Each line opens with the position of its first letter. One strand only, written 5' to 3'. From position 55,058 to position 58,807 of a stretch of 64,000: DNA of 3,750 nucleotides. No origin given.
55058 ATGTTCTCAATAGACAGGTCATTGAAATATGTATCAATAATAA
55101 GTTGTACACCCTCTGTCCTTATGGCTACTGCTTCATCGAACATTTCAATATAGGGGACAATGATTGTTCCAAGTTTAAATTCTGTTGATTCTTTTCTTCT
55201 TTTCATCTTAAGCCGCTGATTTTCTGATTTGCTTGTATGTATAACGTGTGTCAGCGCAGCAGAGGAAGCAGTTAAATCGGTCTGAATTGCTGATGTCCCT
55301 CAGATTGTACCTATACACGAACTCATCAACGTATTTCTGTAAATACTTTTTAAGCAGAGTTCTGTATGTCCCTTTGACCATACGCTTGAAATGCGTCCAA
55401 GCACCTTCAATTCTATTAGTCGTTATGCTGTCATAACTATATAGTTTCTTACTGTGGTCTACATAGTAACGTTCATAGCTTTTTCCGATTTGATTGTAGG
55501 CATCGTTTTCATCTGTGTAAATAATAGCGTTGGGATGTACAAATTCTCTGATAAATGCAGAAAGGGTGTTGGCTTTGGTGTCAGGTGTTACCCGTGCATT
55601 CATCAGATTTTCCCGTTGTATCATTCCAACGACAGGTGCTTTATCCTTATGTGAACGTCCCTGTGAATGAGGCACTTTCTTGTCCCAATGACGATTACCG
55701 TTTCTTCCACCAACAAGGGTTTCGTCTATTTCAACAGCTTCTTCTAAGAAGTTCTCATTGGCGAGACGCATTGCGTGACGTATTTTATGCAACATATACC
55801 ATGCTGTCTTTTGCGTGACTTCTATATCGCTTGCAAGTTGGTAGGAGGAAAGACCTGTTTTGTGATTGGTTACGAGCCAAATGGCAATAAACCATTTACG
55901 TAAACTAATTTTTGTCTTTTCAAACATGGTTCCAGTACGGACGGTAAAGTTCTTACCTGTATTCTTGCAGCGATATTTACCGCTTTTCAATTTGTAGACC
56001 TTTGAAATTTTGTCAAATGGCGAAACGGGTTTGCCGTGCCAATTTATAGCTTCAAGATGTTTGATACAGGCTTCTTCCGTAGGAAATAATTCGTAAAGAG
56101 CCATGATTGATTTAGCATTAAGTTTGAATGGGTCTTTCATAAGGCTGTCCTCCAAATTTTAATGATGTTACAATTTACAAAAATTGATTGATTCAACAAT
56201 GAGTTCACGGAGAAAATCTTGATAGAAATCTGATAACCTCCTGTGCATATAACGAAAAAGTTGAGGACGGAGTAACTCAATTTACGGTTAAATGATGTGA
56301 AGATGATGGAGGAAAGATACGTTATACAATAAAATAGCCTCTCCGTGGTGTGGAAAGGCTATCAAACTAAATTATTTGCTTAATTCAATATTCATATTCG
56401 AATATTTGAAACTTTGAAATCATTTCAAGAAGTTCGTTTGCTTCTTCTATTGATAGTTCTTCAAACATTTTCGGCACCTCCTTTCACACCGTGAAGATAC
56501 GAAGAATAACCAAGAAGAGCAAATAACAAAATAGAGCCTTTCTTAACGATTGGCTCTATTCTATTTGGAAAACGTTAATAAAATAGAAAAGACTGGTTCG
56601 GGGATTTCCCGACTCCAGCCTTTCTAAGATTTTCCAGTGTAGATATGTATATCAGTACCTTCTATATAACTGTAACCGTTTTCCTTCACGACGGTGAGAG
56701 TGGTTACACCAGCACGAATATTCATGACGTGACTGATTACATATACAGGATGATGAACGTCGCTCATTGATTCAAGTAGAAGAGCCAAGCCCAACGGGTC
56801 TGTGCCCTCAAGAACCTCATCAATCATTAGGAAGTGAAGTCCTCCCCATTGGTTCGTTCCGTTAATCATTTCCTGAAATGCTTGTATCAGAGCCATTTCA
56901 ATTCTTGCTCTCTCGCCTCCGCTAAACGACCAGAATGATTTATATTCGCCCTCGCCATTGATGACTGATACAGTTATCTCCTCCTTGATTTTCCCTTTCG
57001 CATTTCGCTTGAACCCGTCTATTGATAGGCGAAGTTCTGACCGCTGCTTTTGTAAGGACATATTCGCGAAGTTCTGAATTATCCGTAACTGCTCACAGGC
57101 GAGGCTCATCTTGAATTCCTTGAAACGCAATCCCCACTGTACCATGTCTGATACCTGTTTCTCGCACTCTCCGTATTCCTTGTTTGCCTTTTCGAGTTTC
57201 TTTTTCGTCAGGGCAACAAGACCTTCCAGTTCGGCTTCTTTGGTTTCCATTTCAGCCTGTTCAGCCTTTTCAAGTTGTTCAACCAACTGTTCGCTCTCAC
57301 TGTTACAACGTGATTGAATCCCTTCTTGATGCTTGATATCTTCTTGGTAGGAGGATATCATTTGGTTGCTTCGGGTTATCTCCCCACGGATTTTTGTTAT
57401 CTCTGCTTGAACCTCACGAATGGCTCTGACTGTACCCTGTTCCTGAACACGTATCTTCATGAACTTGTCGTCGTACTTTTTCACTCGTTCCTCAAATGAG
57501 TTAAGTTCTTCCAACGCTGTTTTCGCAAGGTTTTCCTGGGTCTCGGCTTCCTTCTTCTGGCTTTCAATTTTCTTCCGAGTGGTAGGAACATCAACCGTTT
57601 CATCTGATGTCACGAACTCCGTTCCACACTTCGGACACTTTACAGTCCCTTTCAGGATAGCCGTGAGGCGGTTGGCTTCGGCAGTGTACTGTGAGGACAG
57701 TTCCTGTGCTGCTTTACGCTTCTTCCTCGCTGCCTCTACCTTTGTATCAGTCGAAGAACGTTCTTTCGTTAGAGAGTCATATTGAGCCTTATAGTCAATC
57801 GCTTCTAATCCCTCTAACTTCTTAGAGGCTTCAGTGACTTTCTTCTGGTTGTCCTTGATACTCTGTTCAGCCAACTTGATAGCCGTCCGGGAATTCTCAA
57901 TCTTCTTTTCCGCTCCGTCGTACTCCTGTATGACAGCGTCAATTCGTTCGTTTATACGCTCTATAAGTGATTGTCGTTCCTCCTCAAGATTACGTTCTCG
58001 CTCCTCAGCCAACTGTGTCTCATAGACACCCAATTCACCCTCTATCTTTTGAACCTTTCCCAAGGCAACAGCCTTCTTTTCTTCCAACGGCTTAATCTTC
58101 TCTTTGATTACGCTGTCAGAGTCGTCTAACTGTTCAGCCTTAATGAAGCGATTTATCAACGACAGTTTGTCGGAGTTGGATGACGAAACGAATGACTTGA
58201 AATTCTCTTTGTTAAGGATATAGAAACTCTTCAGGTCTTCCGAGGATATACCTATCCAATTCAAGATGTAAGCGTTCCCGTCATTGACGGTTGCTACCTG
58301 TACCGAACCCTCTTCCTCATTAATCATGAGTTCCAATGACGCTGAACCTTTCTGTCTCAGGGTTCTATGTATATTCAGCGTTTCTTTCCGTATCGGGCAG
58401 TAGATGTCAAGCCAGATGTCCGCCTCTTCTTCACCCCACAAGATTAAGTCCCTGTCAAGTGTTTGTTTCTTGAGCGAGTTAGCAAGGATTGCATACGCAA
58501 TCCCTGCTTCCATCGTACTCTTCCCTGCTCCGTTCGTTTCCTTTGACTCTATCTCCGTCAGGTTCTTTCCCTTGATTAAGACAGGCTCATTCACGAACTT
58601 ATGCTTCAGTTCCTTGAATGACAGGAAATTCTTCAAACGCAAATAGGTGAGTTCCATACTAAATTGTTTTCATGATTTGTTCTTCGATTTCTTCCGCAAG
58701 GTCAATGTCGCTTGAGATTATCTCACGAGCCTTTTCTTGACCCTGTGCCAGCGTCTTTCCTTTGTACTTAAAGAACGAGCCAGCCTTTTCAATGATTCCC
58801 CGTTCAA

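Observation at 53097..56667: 3.5-kb cargo-carrying IS1595-type transposon with 87-bp perfect terminal repeats and an 8-bp target duplication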

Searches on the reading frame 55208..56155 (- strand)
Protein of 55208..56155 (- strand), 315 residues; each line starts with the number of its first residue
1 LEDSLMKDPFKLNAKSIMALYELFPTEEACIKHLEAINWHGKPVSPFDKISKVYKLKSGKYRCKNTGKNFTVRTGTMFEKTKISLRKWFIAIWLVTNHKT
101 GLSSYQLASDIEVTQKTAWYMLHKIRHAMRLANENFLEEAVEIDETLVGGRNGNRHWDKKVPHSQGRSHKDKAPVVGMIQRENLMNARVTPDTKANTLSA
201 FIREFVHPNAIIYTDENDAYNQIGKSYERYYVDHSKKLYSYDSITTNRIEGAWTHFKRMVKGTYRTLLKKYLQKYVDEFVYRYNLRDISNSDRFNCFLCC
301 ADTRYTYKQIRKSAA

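Call 5: search_protein_families(library=pfam, proteins=[window:55208-56155:-], max_evalue=0.01)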
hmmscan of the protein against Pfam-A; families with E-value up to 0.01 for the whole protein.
window:55208-56155:- (315 aa): 2 families
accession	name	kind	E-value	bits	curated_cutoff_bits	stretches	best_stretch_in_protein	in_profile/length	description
PF12762.13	DDE_Tnp_IS1595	-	2.8e-38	131.7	27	1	137-284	2-153/153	ISXO2-like transposase domain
PF12760.12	Zn_ribbon_IS1595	-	5e-05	23.6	25.4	1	25-64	1-41/46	Transposase zinc-ribbon domain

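Call 21: search_protein_families(library=phrogs, proteins=[window:55208-56155:-], max_evalue=0.01)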
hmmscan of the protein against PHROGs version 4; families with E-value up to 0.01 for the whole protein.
window:55208-56155:- (315 aa): 3 families
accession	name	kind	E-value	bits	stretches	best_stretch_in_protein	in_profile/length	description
phrog_25593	-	unknown function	8.4e-40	137.9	1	16-295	13-313/344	-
phrog_9697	-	unknown function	1.3e-17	65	1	104-239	25-155/164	-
phrog_13752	-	unknown function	6.8e-11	43.3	1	172-285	3-115/131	-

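Call 22: search_protein_families(library=ncbifam, proteins=[window:55208-56155:-], max_evalue=0.01)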
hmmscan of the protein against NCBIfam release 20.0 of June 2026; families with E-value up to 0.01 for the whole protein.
window:55208-56155:- (315 aa): 1 family
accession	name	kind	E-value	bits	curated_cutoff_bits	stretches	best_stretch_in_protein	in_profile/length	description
NF033547.1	transpos_IS1595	equivalog_domain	3.8e-58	196.9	75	1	80-286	1-215/215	IS1595 family transposase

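Call 44: find_homologous_proteins(query=window:55211-56155:-, max_evalue=1e-10)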
Query window:55211-56155:- (315 aa): 2258 proteins with E <= 1e-10 among 2596 candidates; the best 120 are listed.
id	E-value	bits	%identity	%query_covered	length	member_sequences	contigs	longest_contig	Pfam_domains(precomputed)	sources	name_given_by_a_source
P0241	3.6e-204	695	94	100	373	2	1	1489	PF12762.14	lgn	-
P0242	6.4e-201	684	94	98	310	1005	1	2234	PF12762.14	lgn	-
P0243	4.4e-187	639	88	98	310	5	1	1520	PF12762.14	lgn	-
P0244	6.7e-180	615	87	98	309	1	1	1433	PF12762.14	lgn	-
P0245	1.1e-171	588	85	98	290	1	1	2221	PF12762.14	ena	-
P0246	3.3e-161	554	80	97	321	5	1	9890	PF12762.14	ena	-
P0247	3.2e-158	544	75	100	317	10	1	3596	PF12762.14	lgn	-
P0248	6.2e-158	543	75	98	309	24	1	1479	PF12762.14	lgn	-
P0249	1.2e-157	542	74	97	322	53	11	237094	PF12762.14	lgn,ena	-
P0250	7.7e-157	539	75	97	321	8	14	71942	PF12762.14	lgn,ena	-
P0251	3.6e-156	537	73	100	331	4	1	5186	PF12762.14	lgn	-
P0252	1.7e-155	535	78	95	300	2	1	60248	PF12762.14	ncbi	-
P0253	1.1e-154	532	74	98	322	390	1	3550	PF12762.14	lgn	-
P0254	3.2e-153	528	73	98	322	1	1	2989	PF12762.14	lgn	-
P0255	4.2e-152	524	74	98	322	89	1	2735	PF12762.14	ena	-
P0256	4.7e-152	524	75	98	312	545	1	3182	PF12762.14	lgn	-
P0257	1.3e-151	522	73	97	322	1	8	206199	PF12762.14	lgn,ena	-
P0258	1.9e-151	522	75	98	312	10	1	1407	PF12762.14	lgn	-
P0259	9.2e-151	519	74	98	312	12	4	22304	PF12762.14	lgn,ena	-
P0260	3.7e-148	511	72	98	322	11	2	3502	PF12762.14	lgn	-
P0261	1.6e-147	509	71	98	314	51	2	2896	PF12762.14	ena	-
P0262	5.0e-139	481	89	74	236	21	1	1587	PF12762.14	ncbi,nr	ncbi:IS1595 family transposase, partial [Bacteroides fragilis]|nr:IS1595 family transposase [Bactero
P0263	1.1e-137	476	68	98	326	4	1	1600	PF12762.14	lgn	-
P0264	7.7e-137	474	68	96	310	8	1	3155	PF12762.14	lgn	-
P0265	1.4e-136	473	65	100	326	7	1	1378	PF12762.14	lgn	-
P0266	6.1e-136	471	65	98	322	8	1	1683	PF12762.14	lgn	-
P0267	7.2e-135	467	66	98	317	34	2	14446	PF12762.14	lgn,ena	-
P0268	8.8e-134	464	66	98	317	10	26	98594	PF12762.14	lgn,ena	-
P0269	6.7e-133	461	68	97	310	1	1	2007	PF12762.14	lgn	-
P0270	8.7e-126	437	62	98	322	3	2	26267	PF12762.14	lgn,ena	-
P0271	7.6e-125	434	63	97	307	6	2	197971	PF12762.14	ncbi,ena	-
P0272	2.1e-122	426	65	91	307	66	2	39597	PF12762.14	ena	-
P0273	7.2e-121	421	73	83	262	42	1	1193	PF12762.14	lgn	-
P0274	2.3e-120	420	59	97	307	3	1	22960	PF12762.14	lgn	-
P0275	3.1e-117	409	61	94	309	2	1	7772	PF12762.14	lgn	-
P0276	1.5e-116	407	59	97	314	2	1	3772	PF12762.14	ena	-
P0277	4.8e-114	399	58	98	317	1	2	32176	PF12762.14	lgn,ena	-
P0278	1.7e-111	390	60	91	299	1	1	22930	PF12760.13,PF12762.14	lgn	-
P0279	1.8e-109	384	90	59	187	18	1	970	PF12762.14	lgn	-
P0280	6.9e-107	375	57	94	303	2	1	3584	PF12762.14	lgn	-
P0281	9.3e-102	359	54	96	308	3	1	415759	PF12762.14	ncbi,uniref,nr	ncbi:IS1595 family transposase [Chryseobacterium gallinarum]|uniref:IS1595 family transposase n=1 Ta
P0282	7.6e-101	356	54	96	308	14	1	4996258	PF12762.14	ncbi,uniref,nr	ncbi:IS1595 family transposase [Chryseobacterium sp. MA9]|uniref:IS1595 family transposase n=1 Tax=C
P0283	1.0e-100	355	55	94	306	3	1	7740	PF12760.13,PF12762.14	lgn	-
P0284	2.3e-100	354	53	96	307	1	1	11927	PF12762.14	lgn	-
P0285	2.9e-100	354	55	94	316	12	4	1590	PF12762.14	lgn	-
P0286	7.1e-100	352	55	95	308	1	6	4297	PF12762.14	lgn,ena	-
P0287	8.9e-100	352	54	96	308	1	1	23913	PF12762.14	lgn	-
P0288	9.2e-100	352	54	96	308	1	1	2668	PF12762.14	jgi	-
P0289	9.6e-100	352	54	97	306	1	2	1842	PF12762.14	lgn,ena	-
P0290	1.0e-99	352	54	97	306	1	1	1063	PF12762.14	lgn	-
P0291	1.4e-99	351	54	96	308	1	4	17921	PF12762.14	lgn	-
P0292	1.5e-99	351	53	95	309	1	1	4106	PF12762.14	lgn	-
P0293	1.7e-99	351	53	96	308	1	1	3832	PF12762.14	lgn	-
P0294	2.5e-99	351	54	96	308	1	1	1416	PF12762.14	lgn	-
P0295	2.5e-99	351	52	94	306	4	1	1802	PF12762.14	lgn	-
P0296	3.0e-99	350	54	94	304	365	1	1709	PF12762.14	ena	-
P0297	3.5e-99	350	54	96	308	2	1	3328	PF12762.14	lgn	-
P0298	4.1e-99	350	54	94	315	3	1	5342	PF12762.14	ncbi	-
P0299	4.5e-99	350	54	95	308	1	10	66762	PF12762.14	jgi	jgi:transposase-like protein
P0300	4.5e-99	350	52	96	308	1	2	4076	PF12762.14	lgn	-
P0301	4.8e-99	350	53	95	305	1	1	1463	PF12762.14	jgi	jgi:transposase-like protein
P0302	4.9e-99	350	46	98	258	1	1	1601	PF12762.14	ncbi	-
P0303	5.1e-99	350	54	96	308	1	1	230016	PF12762.14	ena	-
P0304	5.7e-99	349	54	94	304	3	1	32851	PF12762.14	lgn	-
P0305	8.6e-99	349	53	95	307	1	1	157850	PF12762.14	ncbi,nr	ncbi:IS1595 family transposase [Elizabethkingia anophelis]|nr:IS1595 family transposase [Elizabethki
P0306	8.6e-99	349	54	96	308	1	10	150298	PF12762.14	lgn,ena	-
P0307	9.7e-99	349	54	97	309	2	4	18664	PF12762.14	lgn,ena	-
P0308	9.8e-99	349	53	95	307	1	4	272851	PF12762.14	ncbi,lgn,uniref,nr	ncbi:TPA: IS1595 family transposase [Elizabethkingia anophelis]|uniref:IS1595 family transposase n=1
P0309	1.2e-98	348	53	96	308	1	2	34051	PF12762.14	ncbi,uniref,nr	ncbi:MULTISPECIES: IS1595 family transposase [unclassified Chryseobacterium]|uniref:IS1595 family tr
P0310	1.4e-98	348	54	95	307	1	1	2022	PF12762.14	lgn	-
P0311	1.7e-98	348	53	96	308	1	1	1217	PF12762.14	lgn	-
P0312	1.9e-98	348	53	96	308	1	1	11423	PF12762.14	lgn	-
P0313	1.9e-98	348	53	95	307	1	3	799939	PF12762.14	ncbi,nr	ncbi:IS1595 family transposase [Elizabethkingia anophelis]|nr:IS1595 family transposase [Elizabethki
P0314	2.0e-98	348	53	96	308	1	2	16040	PF12762.14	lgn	-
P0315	2.1e-98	347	55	97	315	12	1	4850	PF12762.14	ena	-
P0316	2.2e-98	347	53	95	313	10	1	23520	PF12762.14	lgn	-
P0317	2.2e-98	347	53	96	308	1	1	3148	PF12762.14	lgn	-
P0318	2.6e-98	347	52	96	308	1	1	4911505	PF12762.14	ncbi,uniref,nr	ncbi:IS1595 family transposase [Chryseobacterium gambrini]|uniref:IS1595 family transposase n=1 Tax=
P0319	3.0e-98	347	54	97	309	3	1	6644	PF12762.14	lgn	-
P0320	3.6e-98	347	53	96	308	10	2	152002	PF12762.14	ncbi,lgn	-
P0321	3.8e-98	347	52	96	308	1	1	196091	PF12762.14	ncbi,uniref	ncbi:IS1595 family transposase [Chryseobacterium ginsengisoli]|uniref:IS1595 family transposase n=1 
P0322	3.8e-98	347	53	95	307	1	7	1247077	PF12762.14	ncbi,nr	ncbi:IS1595 family transposase [Elizabethkingia anophelis]|nr:IS1595 family transposase [Elizabethki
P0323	4.0e-98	347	54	95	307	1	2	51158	PF12762.14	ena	-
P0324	4.2e-98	346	53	97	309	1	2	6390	PF12762.14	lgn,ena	-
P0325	4.4e-98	346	54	97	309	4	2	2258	PF12762.14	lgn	-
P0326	4.5e-98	346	54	97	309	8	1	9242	PF12762.14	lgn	-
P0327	5.0e-98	346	53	95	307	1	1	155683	PF12762.14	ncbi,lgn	ncbi:TPA: IS1595 family transposase [Elizabethkingia anophelis]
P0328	5.3e-98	346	53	96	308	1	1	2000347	PF12762.14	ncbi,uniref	ncbi:IS1595 family transposase [Chryseobacterium arthrosphaerae]|uniref:IS1595 family transposase n=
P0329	6.6e-98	346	54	95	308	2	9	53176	PF12762.14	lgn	-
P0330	6.8e-98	346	53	95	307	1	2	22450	PF12762.14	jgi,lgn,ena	-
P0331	8.1e-98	346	54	95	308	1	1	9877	PF12762.14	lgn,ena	-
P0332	8.8e-98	345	53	96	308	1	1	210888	PF12762.14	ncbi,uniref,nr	ncbi:IS1595 family transposase [Chryseobacterium sp. CH21]|uniref:IS1595 family transposase n=1 Tax=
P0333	9.7e-98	345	54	95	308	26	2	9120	PF12762.14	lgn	-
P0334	1.1e-97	345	54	97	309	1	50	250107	PF12762.14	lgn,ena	-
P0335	1.3e-97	345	54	94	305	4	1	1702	PF12762.14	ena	-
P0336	1.3e-97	345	53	96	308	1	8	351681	PF12762.14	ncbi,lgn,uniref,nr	ncbi:IS1595 family transposase [Chryseobacterium lactis]|uniref:IS1595 family transposase n=1 Tax=Ch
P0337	1.5e-97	345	54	94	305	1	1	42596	PF12762.14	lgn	-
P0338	1.6e-97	345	53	95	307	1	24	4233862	PF12762.14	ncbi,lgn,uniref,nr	ncbi:IS1595 family transposase [Elizabethkingia anophelis]|uniref:IS1595 family transposase n=1 Tax=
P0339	1.7e-97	344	53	96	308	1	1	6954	PF12762.14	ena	-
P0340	1.7e-97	344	53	96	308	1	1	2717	PF12762.14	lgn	-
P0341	2.0e-97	344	53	94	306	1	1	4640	PF12762.14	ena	-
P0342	2.0e-97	344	53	94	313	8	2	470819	PF12762.14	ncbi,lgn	-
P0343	2.1e-97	344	53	94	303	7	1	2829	PF12760.13,PF12762.14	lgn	-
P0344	2.2e-97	344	54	94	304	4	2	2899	PF12762.14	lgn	-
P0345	2.4e-97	344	54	95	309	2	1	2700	PF12762.14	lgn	-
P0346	2.7e-97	344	52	96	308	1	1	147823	PF12762.14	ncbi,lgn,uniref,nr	ncbi:IS1595 family transposase [Chryseobacterium indologenes]|uniref:IS1595 family transposase n=1 T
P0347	3.1e-97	344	53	95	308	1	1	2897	PF12762.14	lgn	-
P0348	3.1e-97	344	53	95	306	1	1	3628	PF12762.14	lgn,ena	-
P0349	3.3e-97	344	54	95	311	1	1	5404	PF12762.14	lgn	-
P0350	3.4e-97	344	53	96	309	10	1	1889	PF12762.14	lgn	-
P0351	4.0e-97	343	53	96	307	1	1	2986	PF12762.14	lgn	-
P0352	4.1e-97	343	53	95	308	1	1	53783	PF12762.14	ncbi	-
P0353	4.2e-97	343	52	95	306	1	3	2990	PF12762.14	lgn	-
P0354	4.4e-97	343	53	95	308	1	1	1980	PF12762.14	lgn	-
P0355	5.0e-97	343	53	95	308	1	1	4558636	PF12762.14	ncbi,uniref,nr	ncbi:IS1595 family transposase [Chryseobacterium sp. 3008163]|uniref:IS1595 family transposase n=1 T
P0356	5.0e-97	343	53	95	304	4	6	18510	PF12762.14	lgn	-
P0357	5.4e-97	343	54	95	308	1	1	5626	PF12762.14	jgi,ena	-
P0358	5.5e-97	343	53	95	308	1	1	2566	PF12762.14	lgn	-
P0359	5.5e-97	343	53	94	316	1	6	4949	PF12762.14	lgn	-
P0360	6.1e-97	343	54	94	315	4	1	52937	PF12762.14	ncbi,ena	-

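Call 84: search_protein_families(library=padloc, proteins=[window:55211-56155:-], max_evalue=0.01)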
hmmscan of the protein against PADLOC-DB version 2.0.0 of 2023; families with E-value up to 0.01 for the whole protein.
window:55211-56155:- (315 aa): 1 family
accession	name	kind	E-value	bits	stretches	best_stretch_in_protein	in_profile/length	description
PDLC04812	PDC-S02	-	0.0023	15.8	0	59-128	59-131/151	-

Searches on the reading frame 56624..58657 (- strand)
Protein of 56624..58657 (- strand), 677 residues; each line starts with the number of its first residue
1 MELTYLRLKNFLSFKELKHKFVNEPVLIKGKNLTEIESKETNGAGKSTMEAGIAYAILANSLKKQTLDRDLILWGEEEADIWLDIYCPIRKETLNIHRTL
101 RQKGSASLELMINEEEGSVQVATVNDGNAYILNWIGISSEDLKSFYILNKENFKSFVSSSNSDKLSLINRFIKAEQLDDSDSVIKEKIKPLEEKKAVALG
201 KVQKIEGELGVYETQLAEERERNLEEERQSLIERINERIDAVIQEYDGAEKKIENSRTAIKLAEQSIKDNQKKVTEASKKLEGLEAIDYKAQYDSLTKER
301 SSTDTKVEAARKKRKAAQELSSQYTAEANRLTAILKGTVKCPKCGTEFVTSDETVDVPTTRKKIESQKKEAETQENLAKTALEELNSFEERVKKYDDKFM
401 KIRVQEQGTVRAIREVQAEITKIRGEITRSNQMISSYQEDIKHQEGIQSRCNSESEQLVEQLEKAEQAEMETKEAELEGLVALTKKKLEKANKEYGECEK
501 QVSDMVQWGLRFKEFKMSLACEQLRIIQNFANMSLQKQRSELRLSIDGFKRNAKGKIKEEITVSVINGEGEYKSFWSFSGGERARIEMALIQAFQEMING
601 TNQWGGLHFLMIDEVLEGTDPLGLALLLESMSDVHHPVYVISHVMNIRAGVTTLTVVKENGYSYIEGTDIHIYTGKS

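Call 5: search_protein_families(library=pfam, proteins=[window:56624-58657:-], max_evalue=0.01)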
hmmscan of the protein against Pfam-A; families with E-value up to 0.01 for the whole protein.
window:56624-58657:- (677 aa): 2 families
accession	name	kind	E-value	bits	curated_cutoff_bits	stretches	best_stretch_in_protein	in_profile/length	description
PF16535.10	T3SSipB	-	0.00033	21.5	31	1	224-323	33-130/155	Type III cell invasion protein SipB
PF13719.11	Zn_ribbon_5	-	0.0031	17.7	29.3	0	257-274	9-26/37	zinc-ribbon domain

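Call 21: search_protein_families(library=phrogs, proteins=[window:56624-58657:-], max_evalue=0.01)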
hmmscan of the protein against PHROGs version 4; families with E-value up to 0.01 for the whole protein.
window:56624-58657:- (677 aa): 4 families
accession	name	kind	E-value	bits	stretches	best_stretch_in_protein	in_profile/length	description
phrog_77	-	DNA, RNA and nucleotide metabolism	5.4e-57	195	1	1-668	296-955/967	SbcC-like subunit of palindrome specific endonuclease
phrog_21388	-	DNA, RNA and nucleotide metabolism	8.6e-09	36.5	1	2-113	3-113/126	exonuclease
phrog_15852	-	unknown function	0.0004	21.4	0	333-351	5-23/74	-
phrog_19980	-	unknown function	0.00076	18.9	0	99-315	106-302/1068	-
